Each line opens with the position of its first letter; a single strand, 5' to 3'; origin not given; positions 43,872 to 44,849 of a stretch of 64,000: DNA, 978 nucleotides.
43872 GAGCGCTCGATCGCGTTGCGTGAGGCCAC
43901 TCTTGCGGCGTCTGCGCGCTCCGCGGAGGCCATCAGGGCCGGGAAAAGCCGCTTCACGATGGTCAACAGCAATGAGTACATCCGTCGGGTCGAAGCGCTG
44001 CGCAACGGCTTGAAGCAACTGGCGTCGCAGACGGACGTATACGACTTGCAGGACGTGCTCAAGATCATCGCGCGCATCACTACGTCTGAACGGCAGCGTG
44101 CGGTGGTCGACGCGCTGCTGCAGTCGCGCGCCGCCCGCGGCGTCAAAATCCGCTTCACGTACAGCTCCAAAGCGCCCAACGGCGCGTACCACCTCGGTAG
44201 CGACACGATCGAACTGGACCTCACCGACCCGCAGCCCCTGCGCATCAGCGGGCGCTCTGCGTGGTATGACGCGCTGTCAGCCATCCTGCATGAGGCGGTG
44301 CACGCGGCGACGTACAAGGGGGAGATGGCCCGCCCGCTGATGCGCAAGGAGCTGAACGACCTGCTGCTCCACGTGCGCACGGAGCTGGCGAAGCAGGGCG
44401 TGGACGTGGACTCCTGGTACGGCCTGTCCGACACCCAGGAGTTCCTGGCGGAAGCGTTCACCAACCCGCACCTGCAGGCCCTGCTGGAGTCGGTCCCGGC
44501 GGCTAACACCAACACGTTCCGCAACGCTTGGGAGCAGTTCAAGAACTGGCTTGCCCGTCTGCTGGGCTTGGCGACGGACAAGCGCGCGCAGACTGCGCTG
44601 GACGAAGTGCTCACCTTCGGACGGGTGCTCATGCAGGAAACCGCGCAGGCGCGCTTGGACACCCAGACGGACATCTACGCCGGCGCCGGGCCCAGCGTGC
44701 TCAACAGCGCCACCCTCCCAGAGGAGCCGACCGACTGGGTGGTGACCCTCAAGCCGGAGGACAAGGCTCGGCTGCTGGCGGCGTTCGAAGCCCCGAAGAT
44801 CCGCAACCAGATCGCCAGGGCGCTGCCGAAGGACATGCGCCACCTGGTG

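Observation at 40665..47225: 2186-aa virion protein with an HExxH centre and glycine-zipper segments: candidate injected polyvalent effector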

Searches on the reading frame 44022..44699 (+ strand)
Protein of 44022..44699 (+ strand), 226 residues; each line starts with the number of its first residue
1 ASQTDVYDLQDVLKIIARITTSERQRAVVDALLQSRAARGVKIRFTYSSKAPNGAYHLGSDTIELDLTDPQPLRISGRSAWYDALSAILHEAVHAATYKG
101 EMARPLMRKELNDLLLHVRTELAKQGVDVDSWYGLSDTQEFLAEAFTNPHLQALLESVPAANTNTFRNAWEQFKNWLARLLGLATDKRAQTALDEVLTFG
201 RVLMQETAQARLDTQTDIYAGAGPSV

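Call 52: search_solved_structures(query=A5, max_evalue=10, show_alignments=3)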
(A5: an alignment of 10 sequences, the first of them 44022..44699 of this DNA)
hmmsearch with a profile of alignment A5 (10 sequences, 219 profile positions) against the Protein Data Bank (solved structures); distinct sequences matched with E-value up to 10: 7.
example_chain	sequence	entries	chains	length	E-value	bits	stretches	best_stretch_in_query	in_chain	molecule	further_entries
23sg_S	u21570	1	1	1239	6.7e-06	28.8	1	23-206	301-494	gp10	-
9sfn_G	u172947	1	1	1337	8.9e-06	28.4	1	67-199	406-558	Internal virion protein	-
8vb2_A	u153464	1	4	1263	0.00015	24.3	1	80-164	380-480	Tetrameric ejection protein (gp48)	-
6mdw_A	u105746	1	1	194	0.86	12.1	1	54-92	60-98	SprT-like domain-containing protein Spartan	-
3k6c_A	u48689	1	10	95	0.87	12.1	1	70-122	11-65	Uncharacterized protein NE0167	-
4ksa_A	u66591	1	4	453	1.1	11.8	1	104-153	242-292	Malonyl-CoA decarboxylase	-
6mdx_A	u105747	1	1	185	2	10.9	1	60-92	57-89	SprT-like domain-containing protein Spartan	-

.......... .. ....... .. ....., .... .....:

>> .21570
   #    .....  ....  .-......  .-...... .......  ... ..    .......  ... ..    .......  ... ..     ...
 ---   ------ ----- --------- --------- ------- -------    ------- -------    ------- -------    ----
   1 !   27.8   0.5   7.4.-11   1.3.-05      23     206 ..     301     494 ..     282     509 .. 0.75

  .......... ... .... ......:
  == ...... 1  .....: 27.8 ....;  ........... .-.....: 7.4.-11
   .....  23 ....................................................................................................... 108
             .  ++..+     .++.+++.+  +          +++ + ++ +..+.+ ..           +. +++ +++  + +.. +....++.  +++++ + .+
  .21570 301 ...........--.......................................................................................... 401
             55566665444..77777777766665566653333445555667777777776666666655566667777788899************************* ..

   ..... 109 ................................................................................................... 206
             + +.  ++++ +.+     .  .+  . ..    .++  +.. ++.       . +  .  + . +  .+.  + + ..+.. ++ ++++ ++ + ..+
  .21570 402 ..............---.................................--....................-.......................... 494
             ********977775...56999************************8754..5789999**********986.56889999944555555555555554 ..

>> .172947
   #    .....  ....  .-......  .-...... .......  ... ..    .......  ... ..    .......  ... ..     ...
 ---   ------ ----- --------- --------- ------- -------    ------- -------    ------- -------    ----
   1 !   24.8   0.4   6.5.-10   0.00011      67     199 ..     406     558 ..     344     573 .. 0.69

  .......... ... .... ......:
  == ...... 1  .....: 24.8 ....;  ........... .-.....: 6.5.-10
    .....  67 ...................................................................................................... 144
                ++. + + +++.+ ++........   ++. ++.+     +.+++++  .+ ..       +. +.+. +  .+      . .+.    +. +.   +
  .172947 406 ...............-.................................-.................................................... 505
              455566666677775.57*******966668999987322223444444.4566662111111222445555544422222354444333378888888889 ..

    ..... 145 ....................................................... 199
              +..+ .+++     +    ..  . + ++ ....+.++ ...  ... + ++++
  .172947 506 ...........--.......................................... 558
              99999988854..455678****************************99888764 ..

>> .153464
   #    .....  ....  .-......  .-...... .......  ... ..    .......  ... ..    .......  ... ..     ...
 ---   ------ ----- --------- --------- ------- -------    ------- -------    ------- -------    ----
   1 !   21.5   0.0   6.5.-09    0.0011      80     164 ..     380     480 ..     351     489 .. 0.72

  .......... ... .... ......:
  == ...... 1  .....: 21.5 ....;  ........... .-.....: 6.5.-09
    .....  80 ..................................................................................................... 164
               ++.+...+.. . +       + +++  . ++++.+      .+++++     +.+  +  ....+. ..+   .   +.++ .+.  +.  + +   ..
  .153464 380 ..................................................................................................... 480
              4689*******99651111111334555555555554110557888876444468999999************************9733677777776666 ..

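Call 67: search_protein_representatives(alignment_id=A5)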
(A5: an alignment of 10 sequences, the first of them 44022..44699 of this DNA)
Query: 10 sequences, 219 profile positions. Proteins with E-value up to 0.001 (for the whole library): 3597; up to 1e-10: 975; up to 1e-30: 29. The best 150 are listed.
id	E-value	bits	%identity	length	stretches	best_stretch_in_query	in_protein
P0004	5.3e-88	310.4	-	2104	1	4-218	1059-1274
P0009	1.6e-87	308.8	-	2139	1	3-217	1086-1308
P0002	1.3e-83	296.0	-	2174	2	3-217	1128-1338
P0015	6.5e-82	290.4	-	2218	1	3-217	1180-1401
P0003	2.0e-80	285.6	-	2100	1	4-218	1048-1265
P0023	6.6e-70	251.2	-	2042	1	4-214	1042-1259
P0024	1.4e-67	243.6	-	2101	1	5-210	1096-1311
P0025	2.4e-67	242.8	-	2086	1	5-216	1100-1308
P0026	2.9e-67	242.6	-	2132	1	4-207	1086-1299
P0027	5.6e-67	241.6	-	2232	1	5-208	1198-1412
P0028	2.6e-66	239.4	-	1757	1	4-217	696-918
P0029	1.6e-55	204.2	-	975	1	76-213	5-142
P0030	2.2e-54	200.5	-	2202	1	6-216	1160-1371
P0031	1.6e-51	191.1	-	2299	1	8-201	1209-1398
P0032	1.4e-49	184.7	-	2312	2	13-206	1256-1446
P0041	2.6e-40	154.4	-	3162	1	11-203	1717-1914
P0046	7.8e-31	123.4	-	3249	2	66-197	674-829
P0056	2.7e-28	115.1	-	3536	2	5-198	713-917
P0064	4.0e-25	104.8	-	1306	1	79-203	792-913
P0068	3.5e-24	101.7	-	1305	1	74-201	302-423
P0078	1.9e-23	99.3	-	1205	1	8-205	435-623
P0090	1.9e-22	96.0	-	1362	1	8-206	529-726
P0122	7.4e-21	90.8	-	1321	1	70-205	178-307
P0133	1.9e-20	89.5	-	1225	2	4-203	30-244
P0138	2.7e-20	89.0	-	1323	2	78-200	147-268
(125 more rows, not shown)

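Call 76: search_protein_families(library=pfam, proteins=[P0041, P0046, P0056], max_evalue=0.001)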
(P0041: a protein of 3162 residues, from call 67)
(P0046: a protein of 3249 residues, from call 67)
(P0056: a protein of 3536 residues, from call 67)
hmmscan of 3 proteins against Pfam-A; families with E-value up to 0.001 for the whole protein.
P0041 (3162 aa): 0 families

P0046 (3249 aa): 0 families

P0056 (3536 aa): 2 families
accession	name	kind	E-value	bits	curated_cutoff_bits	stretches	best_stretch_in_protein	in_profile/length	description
PF18760.7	ART-PolyVal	-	2.9e-23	83.6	31.2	1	446-593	1-140/140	ADP-Ribosyltransferase in polyvalent proteins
PF08719.17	NADAR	-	6.9e-12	46.4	35.1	1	964-1096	8-133/163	NADAR domain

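Call 85: search_protein_families(library=pfam, proteins=[window:44022-44699:+], max_evalue=10)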
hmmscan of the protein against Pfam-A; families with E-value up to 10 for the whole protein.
window:44022-44699:+ (226 aa): 1 family
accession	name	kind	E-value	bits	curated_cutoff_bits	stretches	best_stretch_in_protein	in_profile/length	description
PF23914.1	TPR_CcmH_CycH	-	0.0025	18.1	42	1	102-137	23-58/158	Cytochrome c-type biogenesis protein H TPR domain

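Call 90: search_protein_families(library=pfam, proteins=[P0068, P0122, P0138, P0078, P0090, P0133, P0064], max_evalue=0.001)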
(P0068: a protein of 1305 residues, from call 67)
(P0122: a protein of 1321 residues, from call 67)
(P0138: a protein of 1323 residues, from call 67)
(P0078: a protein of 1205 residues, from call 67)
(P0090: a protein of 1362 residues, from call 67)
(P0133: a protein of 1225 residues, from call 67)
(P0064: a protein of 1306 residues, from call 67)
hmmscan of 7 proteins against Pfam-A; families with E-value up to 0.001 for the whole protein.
P0068 (1305 aa): 2 families
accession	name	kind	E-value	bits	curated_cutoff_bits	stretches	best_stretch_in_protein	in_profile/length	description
PF18858.6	LPD39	-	5.3e-25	88.7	27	1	446-588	7-170/198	Large polyvalent protein associated domain 39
PF04002.20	RadC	-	4.6e-05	23.8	22.1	1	7-45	61-99/121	RadC-like JAB domain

P0122 (1321 aa): 1 family
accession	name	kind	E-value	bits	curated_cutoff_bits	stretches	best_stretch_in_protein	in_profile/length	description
PF18858.6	LPD39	-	1.6e-07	31.6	27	1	373-506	40-169/198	Large polyvalent protein associated domain 39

P0138 (1323 aa): 1 family
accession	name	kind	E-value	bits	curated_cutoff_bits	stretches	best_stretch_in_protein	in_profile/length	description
PF18858.6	LPD39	-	4.5e-14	53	27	1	326-491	13-179/198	Large polyvalent protein associated domain 39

P0078 (1205 aa): 2 families
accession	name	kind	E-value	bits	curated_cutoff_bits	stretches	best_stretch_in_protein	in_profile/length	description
PF18858.6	LPD39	-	1e-43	149.7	27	1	882-1058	1-198/198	Large polyvalent protein associated domain 39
PF18798.6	LPD3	-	1.3e-18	67.7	27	1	656-769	3-110/114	Large polyvalent protein-associated domain 3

P0090 (1362 aa): 1 family
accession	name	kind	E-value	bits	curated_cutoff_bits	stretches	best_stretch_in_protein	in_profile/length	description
PF18763.7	ddrB-ParB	-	2.6e-33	115.1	27.6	1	742-874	4-121/121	ddrB-like ParB superfamily domain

P0133 (1225 aa): 1 family
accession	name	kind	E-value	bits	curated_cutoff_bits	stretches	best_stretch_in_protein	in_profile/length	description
PF18858.6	LPD39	-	3.4e-16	60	27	1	347-481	27-168/198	Large polyvalent protein associated domain 39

P0064 (1306 aa): 1 family
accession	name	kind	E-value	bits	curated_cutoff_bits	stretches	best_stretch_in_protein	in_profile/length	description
PF18760.7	ART-PolyVal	-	2.3e-10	41.8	31.2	1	1228-1300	1-51/140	ADP-Ribosyltransferase in polyvalent proteins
